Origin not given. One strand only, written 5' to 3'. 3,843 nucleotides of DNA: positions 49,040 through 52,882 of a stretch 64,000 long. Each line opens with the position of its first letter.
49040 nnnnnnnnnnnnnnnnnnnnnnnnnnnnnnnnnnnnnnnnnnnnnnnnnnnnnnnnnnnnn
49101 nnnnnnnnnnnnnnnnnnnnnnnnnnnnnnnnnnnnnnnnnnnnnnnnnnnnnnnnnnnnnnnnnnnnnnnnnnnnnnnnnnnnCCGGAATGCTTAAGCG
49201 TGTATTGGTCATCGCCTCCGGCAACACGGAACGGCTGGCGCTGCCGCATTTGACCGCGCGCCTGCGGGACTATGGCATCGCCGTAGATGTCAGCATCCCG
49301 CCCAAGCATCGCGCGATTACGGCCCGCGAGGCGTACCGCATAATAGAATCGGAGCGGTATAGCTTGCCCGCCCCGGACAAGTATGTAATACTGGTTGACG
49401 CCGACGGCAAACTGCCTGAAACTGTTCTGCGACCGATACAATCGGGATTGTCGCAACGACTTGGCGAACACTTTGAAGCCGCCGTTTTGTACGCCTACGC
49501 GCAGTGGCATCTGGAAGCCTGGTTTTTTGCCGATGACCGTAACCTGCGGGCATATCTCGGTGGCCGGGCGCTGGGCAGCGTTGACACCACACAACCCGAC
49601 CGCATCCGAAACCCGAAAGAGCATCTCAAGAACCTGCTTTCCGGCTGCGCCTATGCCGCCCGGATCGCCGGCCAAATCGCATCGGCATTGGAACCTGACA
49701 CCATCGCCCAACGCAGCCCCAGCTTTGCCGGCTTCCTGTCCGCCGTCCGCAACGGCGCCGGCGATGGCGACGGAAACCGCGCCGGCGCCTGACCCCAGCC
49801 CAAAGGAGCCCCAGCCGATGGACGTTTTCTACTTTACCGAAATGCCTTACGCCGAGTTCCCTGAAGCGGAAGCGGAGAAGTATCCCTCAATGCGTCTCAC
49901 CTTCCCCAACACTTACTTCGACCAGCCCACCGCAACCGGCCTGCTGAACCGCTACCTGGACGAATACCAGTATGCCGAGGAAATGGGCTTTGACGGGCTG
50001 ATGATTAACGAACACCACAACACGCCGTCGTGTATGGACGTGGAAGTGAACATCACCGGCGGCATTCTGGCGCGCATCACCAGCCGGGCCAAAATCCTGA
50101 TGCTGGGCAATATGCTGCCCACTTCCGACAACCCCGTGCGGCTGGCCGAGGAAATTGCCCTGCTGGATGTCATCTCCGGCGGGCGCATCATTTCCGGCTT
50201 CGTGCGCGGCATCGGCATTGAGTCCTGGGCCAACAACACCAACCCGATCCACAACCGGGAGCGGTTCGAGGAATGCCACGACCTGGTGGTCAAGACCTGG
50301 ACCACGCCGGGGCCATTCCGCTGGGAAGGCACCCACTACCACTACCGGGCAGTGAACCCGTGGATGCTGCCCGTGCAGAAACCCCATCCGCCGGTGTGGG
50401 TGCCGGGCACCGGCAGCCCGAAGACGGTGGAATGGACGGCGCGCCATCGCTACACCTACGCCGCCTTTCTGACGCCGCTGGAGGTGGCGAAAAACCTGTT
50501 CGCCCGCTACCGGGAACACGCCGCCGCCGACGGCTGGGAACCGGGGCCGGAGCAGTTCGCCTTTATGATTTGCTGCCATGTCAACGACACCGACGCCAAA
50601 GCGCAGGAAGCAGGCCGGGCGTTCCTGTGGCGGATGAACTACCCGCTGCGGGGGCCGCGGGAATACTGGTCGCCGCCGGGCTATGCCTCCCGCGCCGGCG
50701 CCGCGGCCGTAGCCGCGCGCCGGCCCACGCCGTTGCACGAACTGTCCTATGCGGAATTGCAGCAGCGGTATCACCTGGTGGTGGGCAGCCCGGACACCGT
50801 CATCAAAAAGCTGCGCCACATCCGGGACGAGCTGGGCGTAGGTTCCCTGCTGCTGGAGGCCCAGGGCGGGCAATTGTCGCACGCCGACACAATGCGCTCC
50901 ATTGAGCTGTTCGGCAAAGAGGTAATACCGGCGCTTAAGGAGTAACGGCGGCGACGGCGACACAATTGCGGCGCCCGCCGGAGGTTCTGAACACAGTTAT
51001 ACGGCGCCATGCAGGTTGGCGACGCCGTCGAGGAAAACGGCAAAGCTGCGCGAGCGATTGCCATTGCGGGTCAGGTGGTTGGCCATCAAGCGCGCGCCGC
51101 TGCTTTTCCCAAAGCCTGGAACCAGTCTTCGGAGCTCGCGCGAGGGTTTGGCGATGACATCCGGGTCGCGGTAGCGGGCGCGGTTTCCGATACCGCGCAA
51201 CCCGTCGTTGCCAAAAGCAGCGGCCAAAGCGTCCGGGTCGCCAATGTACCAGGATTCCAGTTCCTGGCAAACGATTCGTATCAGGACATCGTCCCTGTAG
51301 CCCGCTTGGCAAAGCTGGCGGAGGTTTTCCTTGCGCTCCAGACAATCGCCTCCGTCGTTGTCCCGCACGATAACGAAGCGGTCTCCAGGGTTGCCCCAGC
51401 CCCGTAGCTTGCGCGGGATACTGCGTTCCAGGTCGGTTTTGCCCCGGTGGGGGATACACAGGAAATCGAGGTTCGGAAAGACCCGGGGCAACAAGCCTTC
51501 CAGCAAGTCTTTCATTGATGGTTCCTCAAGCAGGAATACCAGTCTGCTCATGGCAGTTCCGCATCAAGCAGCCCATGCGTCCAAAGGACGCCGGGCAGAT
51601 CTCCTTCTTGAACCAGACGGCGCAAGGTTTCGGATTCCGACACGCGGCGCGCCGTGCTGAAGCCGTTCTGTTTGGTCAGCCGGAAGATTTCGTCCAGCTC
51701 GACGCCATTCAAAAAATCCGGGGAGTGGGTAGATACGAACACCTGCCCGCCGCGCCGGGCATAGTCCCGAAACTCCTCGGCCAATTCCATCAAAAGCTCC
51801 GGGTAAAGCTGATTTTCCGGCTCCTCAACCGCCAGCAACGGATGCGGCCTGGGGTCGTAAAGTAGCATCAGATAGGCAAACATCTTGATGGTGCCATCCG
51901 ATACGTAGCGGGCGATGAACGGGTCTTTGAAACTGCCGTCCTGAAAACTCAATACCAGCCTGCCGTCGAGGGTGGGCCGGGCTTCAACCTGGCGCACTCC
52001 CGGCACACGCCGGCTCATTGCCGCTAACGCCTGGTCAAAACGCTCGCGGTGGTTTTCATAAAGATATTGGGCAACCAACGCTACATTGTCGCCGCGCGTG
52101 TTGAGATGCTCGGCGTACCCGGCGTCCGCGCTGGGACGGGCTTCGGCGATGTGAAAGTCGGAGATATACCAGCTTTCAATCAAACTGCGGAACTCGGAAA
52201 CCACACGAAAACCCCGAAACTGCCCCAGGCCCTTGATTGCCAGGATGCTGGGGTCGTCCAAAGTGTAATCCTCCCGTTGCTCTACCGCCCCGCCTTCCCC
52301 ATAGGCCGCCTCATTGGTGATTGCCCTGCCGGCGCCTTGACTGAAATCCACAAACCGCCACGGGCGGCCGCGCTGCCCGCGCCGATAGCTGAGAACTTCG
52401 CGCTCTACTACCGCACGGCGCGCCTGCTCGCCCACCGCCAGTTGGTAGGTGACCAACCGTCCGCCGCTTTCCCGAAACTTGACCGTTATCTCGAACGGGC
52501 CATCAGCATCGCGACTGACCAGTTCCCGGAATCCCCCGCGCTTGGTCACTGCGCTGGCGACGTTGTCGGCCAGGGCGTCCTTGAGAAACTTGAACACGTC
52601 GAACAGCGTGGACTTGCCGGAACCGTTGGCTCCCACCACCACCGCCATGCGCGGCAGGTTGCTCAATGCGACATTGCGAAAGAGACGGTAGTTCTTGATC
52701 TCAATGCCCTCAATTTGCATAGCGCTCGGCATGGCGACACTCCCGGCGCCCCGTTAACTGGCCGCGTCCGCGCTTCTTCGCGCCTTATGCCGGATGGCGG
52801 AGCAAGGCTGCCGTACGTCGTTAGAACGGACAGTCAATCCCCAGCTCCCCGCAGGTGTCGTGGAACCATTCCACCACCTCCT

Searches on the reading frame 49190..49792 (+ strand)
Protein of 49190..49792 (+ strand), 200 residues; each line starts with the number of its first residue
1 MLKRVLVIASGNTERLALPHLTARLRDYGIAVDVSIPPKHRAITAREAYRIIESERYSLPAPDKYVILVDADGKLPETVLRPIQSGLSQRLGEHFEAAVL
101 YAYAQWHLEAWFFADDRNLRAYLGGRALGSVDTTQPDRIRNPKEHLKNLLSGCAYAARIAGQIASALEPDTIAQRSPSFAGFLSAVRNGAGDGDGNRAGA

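Call 15: search_protein_families(library=pfam, proteins=[window:49190-49792:+], max_evalue=0.001)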
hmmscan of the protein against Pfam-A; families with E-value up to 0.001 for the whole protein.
window:49190-49792:+ (200 aa): 1 family
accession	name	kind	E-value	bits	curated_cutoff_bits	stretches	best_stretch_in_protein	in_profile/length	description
PF14103.11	DUF4276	-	6.7e-08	33.4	30.2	1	58-186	53-191/192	Domain of unknown function (DUF4276)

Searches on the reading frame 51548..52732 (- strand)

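Call 58: search_protein_families(library=pfam, proteins=[window:51548-52732:-], max_evalue=0.001)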
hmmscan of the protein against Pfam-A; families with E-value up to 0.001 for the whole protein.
window:51548-52732:- (394 aa): 7 families
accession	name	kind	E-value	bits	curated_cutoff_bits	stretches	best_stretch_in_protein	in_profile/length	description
PF13304.12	AAA_21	-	8.1e-36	125.1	27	1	29-341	1-303/304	AAA domain, putative AbiEii toxin, Type IV TA system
PF13175.12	AAA_15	-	1.2e-23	84.9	32.1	2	5-88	1-85/374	AAA ATPase domain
PF02463.25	SMC_N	-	2.5e-10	40.6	40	1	7-358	2-218/220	RecF/RecN/SMC N terminal domain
PF11398.14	DUF2813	-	1e-06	28.8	21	1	296-365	283-349/372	Protein of unknown function (DUF2813)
PF13476.12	AAA_23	-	2.2e-06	28.9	27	1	10-53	2-45/201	AAA domain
PF13555.12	AAA_29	-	0.0001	22.4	27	1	10-47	4-42/61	P-loop containing region of AAA domain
PF13166.12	AAA_13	-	0.00057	19.1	36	0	19-52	8-42/713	AAA domain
